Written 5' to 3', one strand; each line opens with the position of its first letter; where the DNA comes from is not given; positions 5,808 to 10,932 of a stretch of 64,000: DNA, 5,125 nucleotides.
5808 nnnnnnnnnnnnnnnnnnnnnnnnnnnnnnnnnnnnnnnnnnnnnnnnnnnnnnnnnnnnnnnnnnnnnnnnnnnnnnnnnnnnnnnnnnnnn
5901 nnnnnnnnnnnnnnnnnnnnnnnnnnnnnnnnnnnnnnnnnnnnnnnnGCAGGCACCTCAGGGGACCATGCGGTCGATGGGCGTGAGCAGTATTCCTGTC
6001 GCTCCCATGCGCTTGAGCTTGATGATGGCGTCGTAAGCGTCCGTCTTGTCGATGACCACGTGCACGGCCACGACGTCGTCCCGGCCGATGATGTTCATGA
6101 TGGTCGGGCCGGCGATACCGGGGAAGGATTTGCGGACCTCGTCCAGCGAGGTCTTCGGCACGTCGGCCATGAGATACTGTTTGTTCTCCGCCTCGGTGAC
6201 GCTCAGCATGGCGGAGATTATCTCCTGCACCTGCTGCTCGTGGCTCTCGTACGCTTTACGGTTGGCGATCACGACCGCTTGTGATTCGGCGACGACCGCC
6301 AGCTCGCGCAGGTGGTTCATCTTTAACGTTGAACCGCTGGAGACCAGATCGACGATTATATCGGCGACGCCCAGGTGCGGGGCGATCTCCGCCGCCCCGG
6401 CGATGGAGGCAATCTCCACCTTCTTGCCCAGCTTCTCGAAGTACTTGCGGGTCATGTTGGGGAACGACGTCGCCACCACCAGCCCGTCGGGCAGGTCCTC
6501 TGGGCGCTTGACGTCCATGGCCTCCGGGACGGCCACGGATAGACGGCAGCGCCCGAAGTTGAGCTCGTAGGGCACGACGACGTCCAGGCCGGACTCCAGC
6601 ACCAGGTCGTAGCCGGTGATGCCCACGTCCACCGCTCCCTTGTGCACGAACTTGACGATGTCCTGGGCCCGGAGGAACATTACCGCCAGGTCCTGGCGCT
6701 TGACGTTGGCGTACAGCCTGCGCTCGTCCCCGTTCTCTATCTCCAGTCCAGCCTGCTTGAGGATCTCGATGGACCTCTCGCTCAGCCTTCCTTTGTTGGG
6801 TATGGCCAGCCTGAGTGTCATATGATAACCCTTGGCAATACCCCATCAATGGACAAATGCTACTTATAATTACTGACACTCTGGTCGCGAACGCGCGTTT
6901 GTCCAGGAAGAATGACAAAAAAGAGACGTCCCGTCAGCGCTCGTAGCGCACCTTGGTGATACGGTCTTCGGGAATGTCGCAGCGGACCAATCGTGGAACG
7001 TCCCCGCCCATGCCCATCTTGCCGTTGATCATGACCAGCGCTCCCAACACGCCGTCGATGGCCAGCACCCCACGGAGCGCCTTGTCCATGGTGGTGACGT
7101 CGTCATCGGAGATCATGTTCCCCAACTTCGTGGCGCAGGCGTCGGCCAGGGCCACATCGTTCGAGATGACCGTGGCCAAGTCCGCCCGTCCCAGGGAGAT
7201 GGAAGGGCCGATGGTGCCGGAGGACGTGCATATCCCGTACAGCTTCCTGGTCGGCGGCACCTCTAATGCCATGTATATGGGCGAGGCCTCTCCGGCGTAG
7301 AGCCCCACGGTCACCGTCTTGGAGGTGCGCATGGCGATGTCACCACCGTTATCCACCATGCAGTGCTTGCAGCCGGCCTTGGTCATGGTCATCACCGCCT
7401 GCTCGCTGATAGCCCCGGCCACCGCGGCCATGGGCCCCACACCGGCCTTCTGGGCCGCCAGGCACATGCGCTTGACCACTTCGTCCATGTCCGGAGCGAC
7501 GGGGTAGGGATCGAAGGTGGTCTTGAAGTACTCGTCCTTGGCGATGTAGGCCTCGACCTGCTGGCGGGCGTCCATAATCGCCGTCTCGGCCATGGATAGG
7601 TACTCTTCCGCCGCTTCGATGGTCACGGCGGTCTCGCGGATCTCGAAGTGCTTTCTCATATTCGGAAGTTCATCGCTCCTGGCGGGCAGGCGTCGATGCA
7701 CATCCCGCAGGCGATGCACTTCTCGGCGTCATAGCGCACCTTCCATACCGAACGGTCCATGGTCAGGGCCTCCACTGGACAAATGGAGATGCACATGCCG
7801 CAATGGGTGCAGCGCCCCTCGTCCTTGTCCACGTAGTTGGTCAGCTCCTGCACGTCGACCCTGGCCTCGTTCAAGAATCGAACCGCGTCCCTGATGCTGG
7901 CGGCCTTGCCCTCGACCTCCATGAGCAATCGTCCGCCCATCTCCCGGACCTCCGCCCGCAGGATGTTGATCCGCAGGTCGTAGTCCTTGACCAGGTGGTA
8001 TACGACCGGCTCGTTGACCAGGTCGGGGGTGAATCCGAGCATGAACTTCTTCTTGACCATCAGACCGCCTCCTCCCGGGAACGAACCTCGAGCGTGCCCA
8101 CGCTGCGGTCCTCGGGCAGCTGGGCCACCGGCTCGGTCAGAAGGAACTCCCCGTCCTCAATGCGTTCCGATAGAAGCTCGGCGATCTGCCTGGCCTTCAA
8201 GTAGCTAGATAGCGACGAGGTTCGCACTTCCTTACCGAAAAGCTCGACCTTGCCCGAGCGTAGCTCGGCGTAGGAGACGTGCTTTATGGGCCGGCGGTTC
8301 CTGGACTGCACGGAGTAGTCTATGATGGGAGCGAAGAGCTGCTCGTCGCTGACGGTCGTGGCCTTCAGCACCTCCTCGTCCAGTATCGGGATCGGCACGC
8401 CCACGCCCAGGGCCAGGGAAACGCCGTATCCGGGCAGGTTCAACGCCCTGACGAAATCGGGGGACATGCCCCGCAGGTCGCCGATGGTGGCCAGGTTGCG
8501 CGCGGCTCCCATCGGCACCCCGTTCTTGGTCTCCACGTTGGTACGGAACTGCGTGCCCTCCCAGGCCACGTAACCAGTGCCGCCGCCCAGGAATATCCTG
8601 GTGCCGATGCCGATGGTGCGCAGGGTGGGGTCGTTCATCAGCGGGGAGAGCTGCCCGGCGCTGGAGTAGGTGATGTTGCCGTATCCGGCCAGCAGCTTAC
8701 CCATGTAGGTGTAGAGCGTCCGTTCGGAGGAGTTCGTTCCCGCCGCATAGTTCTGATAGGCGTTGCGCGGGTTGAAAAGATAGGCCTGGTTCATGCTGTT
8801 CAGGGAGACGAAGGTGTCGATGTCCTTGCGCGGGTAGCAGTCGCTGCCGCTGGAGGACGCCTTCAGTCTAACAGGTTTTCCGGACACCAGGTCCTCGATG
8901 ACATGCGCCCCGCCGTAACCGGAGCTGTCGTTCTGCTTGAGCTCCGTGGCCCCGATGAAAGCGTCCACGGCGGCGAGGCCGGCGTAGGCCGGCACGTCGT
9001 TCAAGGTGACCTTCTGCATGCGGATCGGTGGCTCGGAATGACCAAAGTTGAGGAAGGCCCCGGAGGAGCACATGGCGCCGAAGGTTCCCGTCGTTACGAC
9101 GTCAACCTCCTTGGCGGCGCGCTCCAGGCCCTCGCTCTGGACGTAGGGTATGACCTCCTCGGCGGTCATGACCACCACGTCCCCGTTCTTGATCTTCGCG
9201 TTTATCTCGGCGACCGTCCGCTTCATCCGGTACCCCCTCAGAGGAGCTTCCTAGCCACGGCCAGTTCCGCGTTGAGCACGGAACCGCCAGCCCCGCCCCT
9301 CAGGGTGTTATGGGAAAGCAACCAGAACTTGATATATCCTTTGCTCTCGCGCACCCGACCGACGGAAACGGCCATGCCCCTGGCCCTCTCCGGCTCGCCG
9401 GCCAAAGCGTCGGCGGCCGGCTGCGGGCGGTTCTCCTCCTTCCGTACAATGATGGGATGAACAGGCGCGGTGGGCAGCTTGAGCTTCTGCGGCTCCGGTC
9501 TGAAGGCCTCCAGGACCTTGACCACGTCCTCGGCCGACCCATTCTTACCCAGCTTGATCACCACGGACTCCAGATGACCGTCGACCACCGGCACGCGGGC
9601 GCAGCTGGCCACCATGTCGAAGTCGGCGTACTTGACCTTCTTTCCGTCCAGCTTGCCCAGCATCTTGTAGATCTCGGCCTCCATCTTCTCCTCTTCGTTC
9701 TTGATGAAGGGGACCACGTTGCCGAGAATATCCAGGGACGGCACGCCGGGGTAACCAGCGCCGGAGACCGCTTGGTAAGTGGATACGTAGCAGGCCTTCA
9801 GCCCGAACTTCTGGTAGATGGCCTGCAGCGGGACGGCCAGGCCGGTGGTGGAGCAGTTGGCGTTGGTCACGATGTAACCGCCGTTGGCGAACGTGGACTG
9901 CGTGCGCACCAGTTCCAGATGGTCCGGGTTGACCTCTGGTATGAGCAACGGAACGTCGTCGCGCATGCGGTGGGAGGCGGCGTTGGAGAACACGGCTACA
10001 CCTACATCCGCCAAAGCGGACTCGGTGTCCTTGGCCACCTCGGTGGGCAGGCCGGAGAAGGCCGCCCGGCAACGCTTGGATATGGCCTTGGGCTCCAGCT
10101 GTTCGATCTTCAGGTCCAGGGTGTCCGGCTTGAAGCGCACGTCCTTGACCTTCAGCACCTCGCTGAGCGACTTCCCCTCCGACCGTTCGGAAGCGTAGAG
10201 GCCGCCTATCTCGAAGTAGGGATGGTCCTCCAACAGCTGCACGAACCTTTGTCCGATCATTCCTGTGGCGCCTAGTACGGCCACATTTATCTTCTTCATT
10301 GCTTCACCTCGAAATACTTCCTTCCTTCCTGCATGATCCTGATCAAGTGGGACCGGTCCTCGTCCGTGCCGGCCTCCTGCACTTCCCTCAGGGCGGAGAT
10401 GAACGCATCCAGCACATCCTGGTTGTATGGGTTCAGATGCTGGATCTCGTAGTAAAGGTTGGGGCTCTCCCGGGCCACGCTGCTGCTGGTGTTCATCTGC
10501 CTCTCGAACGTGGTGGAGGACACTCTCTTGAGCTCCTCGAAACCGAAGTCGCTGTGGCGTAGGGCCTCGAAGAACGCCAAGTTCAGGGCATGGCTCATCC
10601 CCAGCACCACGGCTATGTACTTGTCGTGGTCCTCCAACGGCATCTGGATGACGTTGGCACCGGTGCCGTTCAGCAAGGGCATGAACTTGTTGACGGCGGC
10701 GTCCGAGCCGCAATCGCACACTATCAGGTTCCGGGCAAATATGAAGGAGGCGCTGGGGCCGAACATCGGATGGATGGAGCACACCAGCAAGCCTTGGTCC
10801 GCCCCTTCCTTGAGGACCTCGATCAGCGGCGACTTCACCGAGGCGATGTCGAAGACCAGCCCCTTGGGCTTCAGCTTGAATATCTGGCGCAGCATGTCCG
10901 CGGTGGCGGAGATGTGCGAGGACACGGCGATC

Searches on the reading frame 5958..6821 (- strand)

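Call 54: search_protein_families(library=pfam, proteins=[window:5958-6821:-], max_evalue=0.00001)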
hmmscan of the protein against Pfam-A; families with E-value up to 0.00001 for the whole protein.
window:5958-6821:- (287 aa): 2 families
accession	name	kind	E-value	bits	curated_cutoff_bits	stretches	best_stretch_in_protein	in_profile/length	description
PF01634.23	HisG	-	1.8e-53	181.2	25.5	1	51-205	1-156/158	ATP phosphoribosyltransferase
PF08029.16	HisG_C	-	1.7e-20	73.3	23.5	1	211-283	1-72/73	HisG, C-terminal domain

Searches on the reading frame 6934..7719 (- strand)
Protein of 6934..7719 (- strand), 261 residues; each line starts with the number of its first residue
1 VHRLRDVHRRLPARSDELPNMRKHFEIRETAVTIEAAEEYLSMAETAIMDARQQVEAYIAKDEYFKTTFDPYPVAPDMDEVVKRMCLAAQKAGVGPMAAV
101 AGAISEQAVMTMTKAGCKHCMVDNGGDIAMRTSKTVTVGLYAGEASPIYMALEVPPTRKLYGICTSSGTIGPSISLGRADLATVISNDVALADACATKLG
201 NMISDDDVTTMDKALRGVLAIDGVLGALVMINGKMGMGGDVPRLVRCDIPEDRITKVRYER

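Call 54: search_protein_families(library=pfam, proteins=[window:6934-7719:-], max_evalue=0.00001)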
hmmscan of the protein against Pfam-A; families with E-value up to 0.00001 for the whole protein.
window:6934-7719:- (261 aa): 0 families

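Call 72: search_protein_families(library=ncbifam, proteins=[window:6934-7719:-], max_evalue=0.01)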
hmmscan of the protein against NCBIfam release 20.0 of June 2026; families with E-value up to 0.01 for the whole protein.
window:6934-7719:- (261 aa): 4 families
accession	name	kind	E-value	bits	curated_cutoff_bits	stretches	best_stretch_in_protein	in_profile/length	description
NF003324.0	PRK04334.1-4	equivalog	5.5e-83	278.4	275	1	21-256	2-237/238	hypothetical protein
NF003321.0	PRK04334.1-1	equivalog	1.3e-61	208.4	262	1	22-248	5-236/248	hypothetical protein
NF003323.0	PRK04334.1-3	equivalog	5.5e-58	196.3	271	1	26-241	28-244/250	hypothetical protein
NF003322.0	PRK04334.1-2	equivalog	5.1e-24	84.8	290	1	63-203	57-203/295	hypothetical protein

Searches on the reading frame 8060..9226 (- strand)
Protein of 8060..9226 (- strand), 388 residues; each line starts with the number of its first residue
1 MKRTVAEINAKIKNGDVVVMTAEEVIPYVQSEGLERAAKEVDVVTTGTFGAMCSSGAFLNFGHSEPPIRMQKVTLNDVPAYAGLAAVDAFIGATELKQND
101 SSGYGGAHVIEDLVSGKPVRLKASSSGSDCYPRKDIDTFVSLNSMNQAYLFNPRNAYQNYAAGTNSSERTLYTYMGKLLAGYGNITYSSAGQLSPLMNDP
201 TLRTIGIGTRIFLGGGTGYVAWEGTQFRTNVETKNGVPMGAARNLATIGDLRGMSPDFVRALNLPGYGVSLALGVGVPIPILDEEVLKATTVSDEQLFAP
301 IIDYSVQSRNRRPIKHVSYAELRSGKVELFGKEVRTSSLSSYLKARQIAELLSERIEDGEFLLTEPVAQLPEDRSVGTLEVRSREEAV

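Call 54: search_protein_families(library=pfam, proteins=[window:8060-9226:-], max_evalue=0.00001)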
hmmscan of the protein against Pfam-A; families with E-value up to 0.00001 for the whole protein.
window:8060-9226:- (388 aa): 1 family
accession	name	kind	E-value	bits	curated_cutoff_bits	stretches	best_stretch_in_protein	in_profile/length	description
PF01837.22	HcyBio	-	1.5e-150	501.3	26.2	1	17-363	1-349/349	Homocysteine biosynthesis enzyme, sulfur-incorporation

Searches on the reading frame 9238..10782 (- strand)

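Call 18: search_protein_families(library=pfam, proteins=[window:9238-10782:-], max_evalue=0.0001)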
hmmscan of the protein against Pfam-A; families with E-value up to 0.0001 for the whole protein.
window:9238-10782:- (514 aa): 2 families
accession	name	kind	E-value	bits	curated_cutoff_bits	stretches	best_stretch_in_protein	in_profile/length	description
PF02774.23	Semialdhyde_dhC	-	1.2e-34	120.4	26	1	319-494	1-183/184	Semialdehyde dehydrogenase, dimerisation domain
PF01118.30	Semialdhyde_dh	-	2.3e-30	105.9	26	1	166-290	1-119/121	Semialdehyde dehydrogenase, NAD binding domain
